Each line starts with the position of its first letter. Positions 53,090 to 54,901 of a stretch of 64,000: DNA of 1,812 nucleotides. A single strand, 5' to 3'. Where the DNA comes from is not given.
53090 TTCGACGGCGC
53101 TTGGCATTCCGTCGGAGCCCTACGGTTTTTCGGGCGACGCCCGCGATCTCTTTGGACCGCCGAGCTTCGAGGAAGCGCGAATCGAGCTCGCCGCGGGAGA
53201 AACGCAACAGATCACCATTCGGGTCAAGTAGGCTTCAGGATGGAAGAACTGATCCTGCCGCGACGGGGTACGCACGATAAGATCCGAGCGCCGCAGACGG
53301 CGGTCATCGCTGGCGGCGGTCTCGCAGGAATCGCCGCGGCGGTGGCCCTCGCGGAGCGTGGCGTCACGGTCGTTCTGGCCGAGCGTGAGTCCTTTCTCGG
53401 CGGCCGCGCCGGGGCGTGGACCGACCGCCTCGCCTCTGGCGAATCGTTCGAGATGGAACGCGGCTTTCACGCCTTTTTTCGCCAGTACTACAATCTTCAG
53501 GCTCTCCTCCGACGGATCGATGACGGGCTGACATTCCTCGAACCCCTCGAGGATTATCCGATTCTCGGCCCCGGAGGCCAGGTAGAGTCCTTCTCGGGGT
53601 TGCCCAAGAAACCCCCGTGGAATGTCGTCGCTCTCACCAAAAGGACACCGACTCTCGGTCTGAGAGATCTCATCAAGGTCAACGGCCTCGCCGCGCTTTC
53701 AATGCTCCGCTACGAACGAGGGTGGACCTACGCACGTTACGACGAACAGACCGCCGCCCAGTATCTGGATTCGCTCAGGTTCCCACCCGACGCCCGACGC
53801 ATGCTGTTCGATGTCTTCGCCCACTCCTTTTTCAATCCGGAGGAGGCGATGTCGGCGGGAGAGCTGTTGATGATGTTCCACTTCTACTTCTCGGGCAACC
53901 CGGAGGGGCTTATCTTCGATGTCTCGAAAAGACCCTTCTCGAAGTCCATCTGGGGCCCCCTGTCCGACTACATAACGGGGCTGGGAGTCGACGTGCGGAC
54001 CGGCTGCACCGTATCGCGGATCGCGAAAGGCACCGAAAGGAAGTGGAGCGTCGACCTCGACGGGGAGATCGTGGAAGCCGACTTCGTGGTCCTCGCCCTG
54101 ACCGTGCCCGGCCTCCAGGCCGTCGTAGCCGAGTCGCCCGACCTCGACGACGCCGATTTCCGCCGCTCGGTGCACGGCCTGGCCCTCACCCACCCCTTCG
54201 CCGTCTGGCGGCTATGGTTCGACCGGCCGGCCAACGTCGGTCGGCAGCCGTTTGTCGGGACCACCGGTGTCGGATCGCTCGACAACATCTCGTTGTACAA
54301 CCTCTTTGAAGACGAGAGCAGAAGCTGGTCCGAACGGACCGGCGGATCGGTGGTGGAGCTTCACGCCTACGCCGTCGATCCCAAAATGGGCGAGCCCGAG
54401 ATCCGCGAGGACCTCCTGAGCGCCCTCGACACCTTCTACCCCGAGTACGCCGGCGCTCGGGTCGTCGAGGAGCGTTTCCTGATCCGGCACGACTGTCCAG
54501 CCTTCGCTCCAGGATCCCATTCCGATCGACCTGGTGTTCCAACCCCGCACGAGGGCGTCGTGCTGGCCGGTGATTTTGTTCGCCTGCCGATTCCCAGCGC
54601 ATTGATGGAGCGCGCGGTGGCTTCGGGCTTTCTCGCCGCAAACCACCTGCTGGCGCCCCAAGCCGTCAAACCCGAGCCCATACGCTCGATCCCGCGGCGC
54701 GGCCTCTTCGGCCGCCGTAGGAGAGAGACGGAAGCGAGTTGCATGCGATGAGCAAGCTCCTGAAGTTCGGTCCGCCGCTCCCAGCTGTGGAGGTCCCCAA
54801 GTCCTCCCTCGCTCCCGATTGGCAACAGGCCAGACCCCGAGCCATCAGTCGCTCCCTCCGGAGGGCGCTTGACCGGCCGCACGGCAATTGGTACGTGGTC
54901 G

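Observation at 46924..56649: Carotenoid cluster with a CrtU-like desaturase + Rieske oxygenase pair and an embedded ABC exporter/DUF2141 lipoprotein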

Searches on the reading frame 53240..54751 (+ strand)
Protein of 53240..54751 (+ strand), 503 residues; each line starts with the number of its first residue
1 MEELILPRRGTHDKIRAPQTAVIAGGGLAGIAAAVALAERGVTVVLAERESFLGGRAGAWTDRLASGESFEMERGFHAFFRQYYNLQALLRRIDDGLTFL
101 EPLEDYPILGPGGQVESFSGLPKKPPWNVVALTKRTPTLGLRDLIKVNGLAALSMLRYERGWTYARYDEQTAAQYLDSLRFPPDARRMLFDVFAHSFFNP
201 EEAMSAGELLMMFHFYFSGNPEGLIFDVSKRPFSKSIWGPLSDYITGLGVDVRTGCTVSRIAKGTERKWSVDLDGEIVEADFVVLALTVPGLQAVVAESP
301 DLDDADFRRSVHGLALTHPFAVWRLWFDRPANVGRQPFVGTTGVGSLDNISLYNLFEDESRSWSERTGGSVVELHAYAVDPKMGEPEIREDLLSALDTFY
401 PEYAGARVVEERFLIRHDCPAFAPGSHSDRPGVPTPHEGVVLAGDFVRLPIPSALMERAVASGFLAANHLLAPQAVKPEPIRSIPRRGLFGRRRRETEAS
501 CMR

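Call 3: search_protein_families(library=pfam, proteins=[window:53240-54751:+])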
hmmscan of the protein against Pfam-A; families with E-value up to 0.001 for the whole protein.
window:53240-54751:+ (503 aa): 8 families
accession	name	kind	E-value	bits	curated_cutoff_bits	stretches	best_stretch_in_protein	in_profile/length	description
PF01593.30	Amino_oxidase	-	2.5e-34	119.8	19.8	1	28-471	1-443/443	Flavin containing amine oxidoreductase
PF13450.12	NAD_binding_8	-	2.3e-11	44.2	21.9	1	23-92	1-67/68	NAD(P)-binding Rossmann-like domain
PF01266.30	DAO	-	1.3e-09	38.5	27.9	1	22-68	3-50/353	FAD dependent oxidoreductase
PF12831.13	FAD_oxidored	-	1.3e-08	35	27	1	22-58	3-39/416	FAD dependent oxidoreductase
PF07992.20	Pyr_redox_2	-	9.4e-07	29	26.1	0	22-55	4-38/291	Pyridine nucleotide-disulphide oxidoreductase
PF00890.30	FAD_binding_2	-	1e-05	25.4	20.4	1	21-57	2-37/414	FAD binding domain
PF03486.20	HI0933_like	-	6.1e-05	23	50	0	21-54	3-36/244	HI0933-like protein Rossmann domain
PF00070.33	Pyr_redox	-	0.0005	21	22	0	21-53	2-34/82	Pyridine nucleotide-disulphide oxidoreductase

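Call 4: search_protein_families(library=ncbifam, proteins=[window:53240-54751:+])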
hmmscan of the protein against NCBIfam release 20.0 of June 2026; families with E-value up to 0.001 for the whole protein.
window:53240-54751:+ (503 aa): 29 families (the best 25 are shown)
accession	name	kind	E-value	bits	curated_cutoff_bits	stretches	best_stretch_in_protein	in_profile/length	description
TIGR03467.1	HpnE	equivalog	5e-47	161.2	283.05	1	22-471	2-429/430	hydroxysqualene dehydroxylase HpnE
TIGR02731.1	phytoene_desat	equivalog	8.6e-20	70.9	569.4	1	22-469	3-451/453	15-cis-phytoene desaturase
TIGR02732.1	zeta_caro_desat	equivalog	2.4e-17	63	622.15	1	22-94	3-71/474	9,9'-di-cis-zeta-carotene desaturase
NF005560.0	PRK07233.1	equivalog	5.2e-14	51.9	252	1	21-94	3-71/435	hypothetical protein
TIGR02734.1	crtI_fam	subfamily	1.3e-08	34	238.1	1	21-63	1-43/504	phytoene desaturase family protein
NF045637.1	carotdesatCrtDProt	equivalog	2.1e-07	29.9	580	1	22-57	2-37/485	1-hydroxycarotenoid 3,4-desaturase CrtD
NF058655.1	CrtID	equivalog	4.2e-07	29.2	640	1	22-63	2-43/478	bifunctional phytoene desaturase/3,4-desaturase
TIGR00275.1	TIGR00275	subfamily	8.6e-07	28.1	183.8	0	225-287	98-157/401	aminoacetone oxidase family FAD-binding enzyme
NF041778.1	hetero_SS_HdrA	equivalog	8.6e-07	27.2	1400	1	14-57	138-181/771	ferredoxin:CoB-CoM heterodisulfide reductase subunit HdrA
NF040770.1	hetero_SS_HdrA2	exception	9.8e-07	27.2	1100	1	12-57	133-178/777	CoB-CoM heterodisulfide reductase HdrA2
NF005547.0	PRK07208.1-3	equivalog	1e-06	27.8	380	1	19-92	5-73/465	hypothetical protein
NF002480.1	PRK01747.1-1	equivalog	2.2e-06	26.4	540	1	16-56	246-291/645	bifunctional tRNA (5-methylaminomethyl-2-thiouridine)(34)-methyltransferase MnmC2/FAD-dependent 5-carboxymethylaminomethyl-2-thiouridine(34)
TIGR03197.1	MnmC_Cterm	equivalog_domain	2.4e-06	26.9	174.2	1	21-57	2-38/400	FAD-dependent 5-carboxymethylaminomethyl-2-thiouridine(34) oxidoreductase MnmC1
NF041087.1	bile_acid_BaiCD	equivalog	3.9e-06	25.2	825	1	14-56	376-418/642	bile acid Fe-S flavoenzyme BaiCD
TIGR03997.1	mycofact_OYE_2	equivalog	2.6e-05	22.8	793.15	1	15-57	376-418/645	mycofactocin system FadH/OYE family oxidoreductase 2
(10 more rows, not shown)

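Call 7: find_homologous_proteins(query=window:53240-54751:+)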
Query window:53240-54751:+ (503 aa): 5436 proteins with E <= 0.001 among 8000 candidates; the best 120 are listed.
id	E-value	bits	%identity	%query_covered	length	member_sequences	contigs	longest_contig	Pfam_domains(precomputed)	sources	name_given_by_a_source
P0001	0.0e+0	1028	89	100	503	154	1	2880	PF01266.31,PF01593.31,PF13450.13,PF07992.21,PF12831.14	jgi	-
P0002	1.2e-291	986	85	100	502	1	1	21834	PF01266.31,PF01593.31,PF13450.13,PF07992.21,PF12831.14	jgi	jgi:isorenieratene synthase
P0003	1.4e-291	985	85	100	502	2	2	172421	PF01266.31,PF01593.31,PF13450.13,PF07992.21,PF12831.14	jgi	jgi:isorenieratene synthase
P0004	4.6e-291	984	85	100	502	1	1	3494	PF01266.31,PF01593.31,PF13450.13,PF07992.21,PF12831.14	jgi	jgi:isorenieratene synthase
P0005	5.0e-291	984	85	100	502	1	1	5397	PF01266.31,PF01593.31,PF13450.13,PF07992.21,PF03486.21,PF12831.14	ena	-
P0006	1.5e-290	982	85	100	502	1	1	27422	PF01266.31,PF01593.31,PF13450.13,PF07992.21,PF12831.14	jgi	jgi:isorenieratene synthase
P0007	1.5e-290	982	85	100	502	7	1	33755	PF01266.31,PF01593.31,PF13450.13,PF07992.21,PF12831.14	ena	-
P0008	4.0e-289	977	85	100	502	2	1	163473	PF01266.31,PF01593.31,PF13450.13,PF00890.31,PF07992.21,PF12831.14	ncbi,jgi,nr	ncbi:MAG: FAD-dependent oxidoreductase [Thermoanaerobaculales bacterium]|jgi:isorenieratene synthase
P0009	1.2e-288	976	84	100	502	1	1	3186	PF01266.31,PF01593.31,PF13450.13,PF07992.21,PF12831.14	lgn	-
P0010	1.9e-288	975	84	100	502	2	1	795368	PF01266.31,PF01593.31,PF13450.13,PF00890.31,PF07992.21,PF03486.21,PF12831.14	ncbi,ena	-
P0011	7.5e-288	973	85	100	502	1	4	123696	PF01266.31,PF01593.31,PF13450.13,PF07992.21,PF12831.14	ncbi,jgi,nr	ncbi:MAG: FAD-dependent oxidoreductase [Thermoanaerobaculales bacterium]|jgi:isorenieratene synthase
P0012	1.9e-286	969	84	100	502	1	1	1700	PF01266.31,PF01593.31,PF13450.13,PF07992.21,PF12831.14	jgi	jgi:isorenieratene synthase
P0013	3.0e-285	965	84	100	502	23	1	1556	PF01266.31,PF01593.31,PF13450.13,PF12831.14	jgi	-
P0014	9.0e-285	963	84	100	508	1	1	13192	PF01266.31,PF01593.31,PF13450.13,PF07992.21,PF12831.14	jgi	jgi:isorenieratene synthase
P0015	2.5e-284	962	83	100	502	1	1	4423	PF01266.31,PF01593.31,PF13450.13,PF07992.21,PF12831.14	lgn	-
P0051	3.0e-235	800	70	98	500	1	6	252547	PF01266.31,PF01593.31,PF13450.13,PF00890.31,PF07992.21,PF00070.34,PF03486.21,PF12831.14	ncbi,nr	ncbi:MAG: NAD(P)-binding protein [Gammaproteobacteria bacterium]|nr:NAD(P)-binding protein [Gammapro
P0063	3.4e-229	780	68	98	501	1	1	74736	PF01266.31,PF01593.31,PF13450.13,PF00890.31,PF07992.21,PF12831.14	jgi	jgi:isorenieratene synthase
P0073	1.7e-223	761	66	98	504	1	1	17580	PF01266.31,PF01593.31,PF13450.13,PF00890.31,PF07992.21,PF00070.34,PF03486.21,PF12831.14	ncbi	ncbi:MAG: FAD-dependent oxidoreductase [Gammaproteobacteria bacterium]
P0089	6.1e-210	716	65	97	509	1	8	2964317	PF01266.31,PF01593.31,PF13450.13,PF07992.21,PF00070.34,PF03486.21,PF13454.13,PF12831.14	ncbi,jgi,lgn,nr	ncbi:MAG: FAD-dependent oxidoreductase [Gemmatimonadota bacterium]|jgi:isorenieratene synthase|nr:MA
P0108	7.1e-205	699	63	98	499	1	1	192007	PF01266.31,PF01593.31,PF13450.13,PF00890.31,PF07992.21,PF00070.34,PF03486.21,PF01494.26,PF12831.14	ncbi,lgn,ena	-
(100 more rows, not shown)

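Call 17: find_encoding_contigs(protein=P0089, flank=10000, max_places=3)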
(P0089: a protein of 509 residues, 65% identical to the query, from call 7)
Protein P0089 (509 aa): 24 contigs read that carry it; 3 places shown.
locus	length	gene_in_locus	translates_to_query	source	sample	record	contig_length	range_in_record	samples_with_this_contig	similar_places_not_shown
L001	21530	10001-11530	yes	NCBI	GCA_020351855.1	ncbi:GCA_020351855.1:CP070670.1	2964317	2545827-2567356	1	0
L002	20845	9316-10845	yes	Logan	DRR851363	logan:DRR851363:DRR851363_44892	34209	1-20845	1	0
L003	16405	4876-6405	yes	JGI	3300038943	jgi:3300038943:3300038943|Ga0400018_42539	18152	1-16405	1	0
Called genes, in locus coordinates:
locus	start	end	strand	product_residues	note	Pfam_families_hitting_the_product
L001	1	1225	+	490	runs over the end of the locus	PF08323:Glyco_transf_5, PF00534:Glycos_transf_1, PF13692:Glyco_trans_1_4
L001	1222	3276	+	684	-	PF03065:Glyco_hydro_57, PF12055:DUF3536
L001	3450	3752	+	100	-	-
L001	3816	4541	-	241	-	-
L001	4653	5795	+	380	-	PF05834:Lycopene_cycl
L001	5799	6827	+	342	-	PF00348:polyprenyl_synt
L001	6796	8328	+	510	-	PF01266:DAO (faint), PF01593:Amino_oxidase, PF13450:NAD_binding_8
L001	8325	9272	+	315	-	PF00494:SQS_PSY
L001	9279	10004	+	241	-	PF01209:Ubie_methyltran, PF13489:Methyltransf_23, PF05175:MTS (weak), PF13847:Methyltransf_31, PF08241:Methyltransf_11, PF08242:Methyltransf_12, PF13649:Methyltransf_25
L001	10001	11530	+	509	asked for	PF07992:Pyr_redox_2 (faint), PF00070:Pyr_redox (faint), PF01266:DAO, PF03486:HI0933_like (faint), PF12831:FAD_oxidored, PF13450:NAD_binding_8, PF13454:NAD_binding_9 (faint), PF01593:Amino_oxidase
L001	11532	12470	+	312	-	PF00355:Rieske, PF19299:DUF5914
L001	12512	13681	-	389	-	PF05684:DUF819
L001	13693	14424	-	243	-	PF04402:SIMPL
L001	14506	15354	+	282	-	PF02146:SIR2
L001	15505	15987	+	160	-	PF00111:Fer2, PF13085:Fer2_3 (faint), PF01799:Fer2_2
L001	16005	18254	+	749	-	PF20256:MoCoBD_2, PF02738:MoCoBD_1, PF20256:MoCoBD_2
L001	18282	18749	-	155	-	-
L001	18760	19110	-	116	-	-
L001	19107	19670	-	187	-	PF04542:Sigma70_r2, PF08281:Sigma70_r4_2, PF04545:Sigma70_r4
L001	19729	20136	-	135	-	-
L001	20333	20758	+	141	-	-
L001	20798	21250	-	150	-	PF00578:AhpC-TSA, PF08534:Redoxin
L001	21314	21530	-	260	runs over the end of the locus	PF00106:adh_short, PF08659:KR, PF13561:adh_short_C2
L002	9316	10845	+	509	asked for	PF07992:Pyr_redox_2 (faint), PF00070:Pyr_redox (faint), PF01266:DAO, PF03486:HI0933_like (faint), PF12831:FAD_oxidored, PF13450:NAD_binding_8, PF13454:NAD_binding_9 (faint), PF01593:Amino_oxidase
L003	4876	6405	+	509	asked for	PF07992:Pyr_redox_2 (faint), PF00070:Pyr_redox (faint), PF01266:DAO, PF03486:HI0933_like (faint), PF12831:FAD_oxidored, PF13450:NAD_binding_8, PF13454:NAD_binding_9 (faint), PF01593:Amino_oxidase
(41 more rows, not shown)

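Call 18: find_encoding_contigs(protein=P0051, flank=10000, max_places=3)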
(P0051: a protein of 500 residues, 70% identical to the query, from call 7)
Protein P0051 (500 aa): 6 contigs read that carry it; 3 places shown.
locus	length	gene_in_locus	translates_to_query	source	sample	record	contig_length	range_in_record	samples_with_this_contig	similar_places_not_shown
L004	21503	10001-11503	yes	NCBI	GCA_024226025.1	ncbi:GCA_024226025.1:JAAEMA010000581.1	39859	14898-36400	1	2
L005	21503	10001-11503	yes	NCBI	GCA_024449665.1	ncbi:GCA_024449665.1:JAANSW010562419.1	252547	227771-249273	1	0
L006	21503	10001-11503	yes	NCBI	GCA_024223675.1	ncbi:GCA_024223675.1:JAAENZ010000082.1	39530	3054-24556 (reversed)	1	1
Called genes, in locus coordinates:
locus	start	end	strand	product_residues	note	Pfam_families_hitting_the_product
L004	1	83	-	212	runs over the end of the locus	PF08547:CIA30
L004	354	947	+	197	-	PF04832:SOUL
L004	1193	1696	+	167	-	-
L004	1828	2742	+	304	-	PF00348:polyprenyl_synt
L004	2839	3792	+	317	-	PF13191:AAA_16 (weak), PF00005:ABC_tran, PF13604:AAA_30 (weak), PF13304:AAA_21 (faint)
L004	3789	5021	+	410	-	PF12679:ABC2_membrane_2, PF12698:ABC2_membrane_3, PF01061:ABC2_membrane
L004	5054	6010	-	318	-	PF00494:SQS_PSY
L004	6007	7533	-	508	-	PF00890:FAD_binding_2 (faint), PF01266:DAO (faint), PF13450:NAD_binding_8, PF01593:Amino_oxidase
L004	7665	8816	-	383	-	PF01266:DAO (faint), PF05834:Lycopene_cycl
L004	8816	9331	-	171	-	-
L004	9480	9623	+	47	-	-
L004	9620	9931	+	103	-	PF09912:DUF2141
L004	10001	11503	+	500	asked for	PF00070:Pyr_redox (faint), PF00890:FAD_binding_2 (weak), PF01266:DAO (weak), PF01593:Amino_oxidase, PF03486:HI0933_like (faint), PF07992:Pyr_redox_2 (faint), PF12831:FAD_oxidored, PF13450:NAD_binding_8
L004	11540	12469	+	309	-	PF00355:Rieske, PF19299:DUF5914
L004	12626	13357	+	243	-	PF01227:GTP_cyclohydroI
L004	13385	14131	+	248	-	PF05175:MTS (weak), PF13489:Methyltransf_23, PF01135:PCMT, PF01209:Ubie_methyltran, PF13847:Methyltransf_31, PF08241:Methyltransf_11, PF08242:Methyltransf_12, PF13649:Methyltransf_25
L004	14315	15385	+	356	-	PF03096:Ndr, PF00561:Abhydrolase_1, PF12697:Abhydrolase_6, PF12146:Hydrolase_4 (weak)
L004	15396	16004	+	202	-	PF04955:HupE_UreJ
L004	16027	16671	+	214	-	PF20122:DUF6512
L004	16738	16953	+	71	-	PF09493:DUF2389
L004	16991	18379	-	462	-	PF00083:Sugar_tr, PF07690:MFS_1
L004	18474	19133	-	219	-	PF02798:GST_N (weak), PF13417:GST_N_3, PF13409:GST_N_2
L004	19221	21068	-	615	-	PF00270:DEAD, PF00271:Helicase_C, PF16124:RecQ_Zn_bind, PF09382:RQC, PF00570:HRDC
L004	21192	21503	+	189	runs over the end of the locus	PF08241:Methyltransf_11, PF08242:Methyltransf_12 (weak), PF13649:Methyltransf_25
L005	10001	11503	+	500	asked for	PF00070:Pyr_redox (faint), PF00890:FAD_binding_2 (weak), PF01266:DAO (weak), PF01593:Amino_oxidase, PF03486:HI0933_like (faint), PF07992:Pyr_redox_2 (faint), PF12831:FAD_oxidored, PF13450:NAD_binding_8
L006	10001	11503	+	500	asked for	PF00070:Pyr_redox (faint), PF00890:FAD_binding_2 (weak), PF01266:DAO (weak), PF01593:Amino_oxidase, PF03486:HI0933_like (faint), PF07992:Pyr_redox_2 (faint), PF12831:FAD_oxidored, PF13450:NAD_binding_8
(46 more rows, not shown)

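Call 26: search_dna_similar(query=window:53240-54751:+, collection=plasmids, mode=protein, max_rows=40, max_evalue=1e-15)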
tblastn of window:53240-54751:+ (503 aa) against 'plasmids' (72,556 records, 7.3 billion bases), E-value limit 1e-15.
Records with a match: 18; places in all: 18; records where one place covers at least 80% of the query: 18.
Best place of each record, by identity: <60% 18.
By first word of the organism name: Streptomyces 13; Streptantibioticus 2; Kitasatospora 1; Candidatus 1; Calothrix 1.
By predicted mobility (MOB-suite, as given by PLSDB): non-mobilizable 10; mobilizable 8.
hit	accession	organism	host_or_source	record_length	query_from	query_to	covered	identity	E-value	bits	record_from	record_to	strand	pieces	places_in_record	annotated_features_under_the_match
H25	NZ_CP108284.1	Streptomyces atratus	-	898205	39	485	89%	46.3%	2e-115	381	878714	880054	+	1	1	FAD-dependent oxidoreductase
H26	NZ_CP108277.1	Streptomyces atratus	-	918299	39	485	89%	46.3%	2e-115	381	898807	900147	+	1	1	FAD-dependent oxidoreductase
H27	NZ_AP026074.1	Streptomyces nigrescens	-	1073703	39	485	89%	46.3%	3e-114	378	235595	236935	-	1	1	none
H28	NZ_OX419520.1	Kitasatospora fiedleri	-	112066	39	472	82%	50.4%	2e-92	367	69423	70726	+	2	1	none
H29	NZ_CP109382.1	Streptomyces atratus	-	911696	39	485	89%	46.1%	7e-114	377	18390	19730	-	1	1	FAD-dependent oxidoreductase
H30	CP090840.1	Streptomyces viridifaciens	Whole organism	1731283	39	485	89%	45.8%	7e-108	360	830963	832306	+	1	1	FAD-dependent oxidoreductase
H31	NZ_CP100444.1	Streptomyces rimosus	pure culture,OTC cluster deletion ...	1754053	39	485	89%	45.4%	2e-110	367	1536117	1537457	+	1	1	record has no annotation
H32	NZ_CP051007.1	Streptomyces griseofuscus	-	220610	39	485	89%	45.0%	5e-108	360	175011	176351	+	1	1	NAD(P)/FAD-dependent oxidoreductase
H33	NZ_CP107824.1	Streptomyces anulatus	-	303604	39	485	89%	44.3%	1e-109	364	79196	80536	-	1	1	NAD(P)/FAD-dependent oxidoreductase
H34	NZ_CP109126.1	Streptomyces anulatus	-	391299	39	485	89%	44.3%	2e-109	364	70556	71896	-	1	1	NAD(P)/FAD-dependent oxidoreductase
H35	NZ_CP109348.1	Streptomyces anulatus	-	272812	39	485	89%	44.1%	4e-109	363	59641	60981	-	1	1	NAD(P)/FAD-dependent oxidoreductase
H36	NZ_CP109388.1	Streptomyces anulatus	-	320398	39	485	89%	44.1%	4e-109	363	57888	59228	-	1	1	NAD(P)/FAD-dependent oxidoreductase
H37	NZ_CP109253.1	Streptomyces anulatus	-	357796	39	485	89%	44.1%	4e-109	363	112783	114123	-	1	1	NAD(P)/FAD-dependent oxidoreductase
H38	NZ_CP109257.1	Streptomyces anulatus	-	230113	39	485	89%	44.1%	3e-108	360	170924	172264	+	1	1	NAD(P)/FAD-dependent oxidoreductase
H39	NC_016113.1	Streptantibioticus cattleyicolor NRRL 8057 = DSM 46488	-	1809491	39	485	89%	42.3%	2e-103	347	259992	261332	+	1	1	none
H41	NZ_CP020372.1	Candidatus Thiodictyon syntrophicum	meromictic lake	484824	39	484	89%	35.9%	2e-38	281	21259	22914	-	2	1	FAD-dependent oxidoreductase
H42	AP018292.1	Calothrix sp. NIES-4105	-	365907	39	484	87%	33.6%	7e-31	229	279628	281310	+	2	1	putative phytoene dehydrogenase Rieske iron-sulfur component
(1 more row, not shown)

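Call 27: get_annotated_region(hit=H25, flank=9000)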
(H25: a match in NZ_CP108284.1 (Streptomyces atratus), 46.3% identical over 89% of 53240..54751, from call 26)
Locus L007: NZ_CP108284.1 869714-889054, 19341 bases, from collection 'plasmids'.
description: Streptomyces atratus strain NBC_00041 plasmid unnamed1, complete sequence
organism: Streptomyces atratus (NCBI taxid 1893)
taxonomy: Bacteria; Actinomycetota; Actinomycetes; Kitasatosporales; Streptomycetaceae; Streptomyces; Streptomyces atratus
host: -; source: -; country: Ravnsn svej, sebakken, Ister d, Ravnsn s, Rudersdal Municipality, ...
typing (MOB-suite, as given by PLSDB): non-mobilizable
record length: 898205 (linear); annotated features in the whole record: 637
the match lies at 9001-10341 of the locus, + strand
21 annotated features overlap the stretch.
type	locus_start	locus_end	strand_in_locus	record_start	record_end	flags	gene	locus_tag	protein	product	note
CDS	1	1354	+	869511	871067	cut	-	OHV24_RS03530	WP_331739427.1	alpha/beta fold hydrolase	-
CDS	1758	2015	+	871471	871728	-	-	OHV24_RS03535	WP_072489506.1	hypothetical protein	-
CDS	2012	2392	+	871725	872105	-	-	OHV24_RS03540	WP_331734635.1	hypothetical protein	-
CDS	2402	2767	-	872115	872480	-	-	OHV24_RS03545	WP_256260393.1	hypothetical protein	-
CDS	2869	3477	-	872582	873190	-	-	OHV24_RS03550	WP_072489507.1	sigma-70 family RNA polymerase sigma factor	GO:0006352 - DNA-templated transcription initiation [Evidence IEA]; GO:0006355 - regulation of DNA-templated ...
CDS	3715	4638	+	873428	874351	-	-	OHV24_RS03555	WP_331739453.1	MerR family transcriptional regulator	GO:0006355 - regulation of DNA-templated transcription [Evidence IEA]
CDS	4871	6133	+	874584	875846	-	-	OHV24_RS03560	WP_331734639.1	NAD(P)/FAD-dependent oxidoreductase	-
CDS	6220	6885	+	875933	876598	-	-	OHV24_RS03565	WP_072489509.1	SDR family NAD(P)-dependent oxidoreductase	-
CDS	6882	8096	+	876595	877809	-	-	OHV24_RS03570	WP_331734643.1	lycopene cyclase family protein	-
CDS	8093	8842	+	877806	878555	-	-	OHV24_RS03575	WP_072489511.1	methyltransferase domain-containing protein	-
CDS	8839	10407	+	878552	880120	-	-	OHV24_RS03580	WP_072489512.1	FAD-dependent oxidoreductase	-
CDS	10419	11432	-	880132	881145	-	-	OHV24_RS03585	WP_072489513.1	DUF5914 domain-containing protein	-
CDS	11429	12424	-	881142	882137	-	-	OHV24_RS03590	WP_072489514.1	phytoene/squalene synthase family protein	GO:0008299 - isoprenoid biosynthetic process [Evidence IEA]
CDS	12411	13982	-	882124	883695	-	crtI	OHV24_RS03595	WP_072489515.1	phytoene desaturase family protein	GO:0016117 - carotenoid biosynthetic process [Evidence IEA]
CDS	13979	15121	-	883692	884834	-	-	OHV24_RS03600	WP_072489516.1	polyprenyl synthetase family protein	-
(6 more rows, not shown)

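Call 28: get_annotated_region(hit=H41, flank=8000)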
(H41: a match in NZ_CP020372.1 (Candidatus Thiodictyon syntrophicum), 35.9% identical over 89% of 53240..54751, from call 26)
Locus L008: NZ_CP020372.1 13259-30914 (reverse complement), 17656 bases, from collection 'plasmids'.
description: Candidatus Thiodictyon syntrophicum strain Cad16T plasmid pTs485, complete sequence
organism: Candidatus Thiodictyon syntrophicum (NCBI taxid 1166950)
taxonomy: Bacteria; Pseudomonadota; Gammaproteobacteria; Chromatiales; Chromatiaceae; Thiodictyon; Candidatus Thiodictyon syntrophicum
host: -; source: meromictic lake; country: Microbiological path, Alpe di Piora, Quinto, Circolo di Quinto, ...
typing (MOB-suite, as given by PLSDB): non-mobilizable
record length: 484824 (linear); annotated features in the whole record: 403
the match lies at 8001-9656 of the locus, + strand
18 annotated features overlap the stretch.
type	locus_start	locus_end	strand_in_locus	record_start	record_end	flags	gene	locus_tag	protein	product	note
CDS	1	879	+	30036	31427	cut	-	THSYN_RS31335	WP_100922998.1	BCD family MFS transporter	-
CDS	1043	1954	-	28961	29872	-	-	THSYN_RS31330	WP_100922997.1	carotenoid 1,2-hydratase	-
CDS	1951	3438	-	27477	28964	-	crtD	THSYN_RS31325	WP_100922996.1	1-hydroxycarotenoid 3,4-desaturase CrtD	GO:0016117 - carotenoid biosynthetic process [Evidence IEA]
CDS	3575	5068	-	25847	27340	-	crtD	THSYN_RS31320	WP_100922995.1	1-hydroxycarotenoid 3,4-desaturase CrtD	GO:0016117 - carotenoid biosynthetic process [Evidence IEA]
CDS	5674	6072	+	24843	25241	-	-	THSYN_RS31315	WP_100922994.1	hypothetical protein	-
CDS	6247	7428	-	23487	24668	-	crtY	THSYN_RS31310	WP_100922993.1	lycopene beta-cyclase CrtY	GO:0016117 - carotenoid biosynthetic process [Evidence IEA]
CDS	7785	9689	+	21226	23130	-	-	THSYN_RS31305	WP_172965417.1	FAD-dependent oxidoreductase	-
CDS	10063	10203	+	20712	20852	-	pufB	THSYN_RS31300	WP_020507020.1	light-harvesting antenna LH1, beta subunit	GO:0015979 - photosynthesis [Evidence IEA]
CDS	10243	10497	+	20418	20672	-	pufA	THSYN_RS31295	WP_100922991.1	light-harvesting antenna LH1, alpha subunit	-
CDS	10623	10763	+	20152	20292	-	pufB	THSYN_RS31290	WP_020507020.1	light-harvesting antenna LH1, beta subunit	GO:0015979 - photosynthesis [Evidence IEA]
CDS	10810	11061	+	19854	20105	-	pufA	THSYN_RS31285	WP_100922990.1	light-harvesting antenna LH1, alpha subunit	-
CDS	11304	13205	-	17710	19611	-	dxs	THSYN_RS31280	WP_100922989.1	1-deoxy-D-xylulose-5-phosphate synthase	GO:0009240 - isopentenyl diphosphate biosynthetic process [Evidence IEA]; GO:0008615 - pyridoxine biosynthetic process ...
CDS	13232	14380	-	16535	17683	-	-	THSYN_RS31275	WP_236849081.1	acetylserotonin O-methyltransferase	-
CDS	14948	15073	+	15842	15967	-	-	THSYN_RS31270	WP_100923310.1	light-harvesting protein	-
CDS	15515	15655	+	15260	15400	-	pufB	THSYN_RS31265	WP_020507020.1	light-harvesting antenna LH1, beta subunit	GO:0015979 - photosynthesis [Evidence IEA]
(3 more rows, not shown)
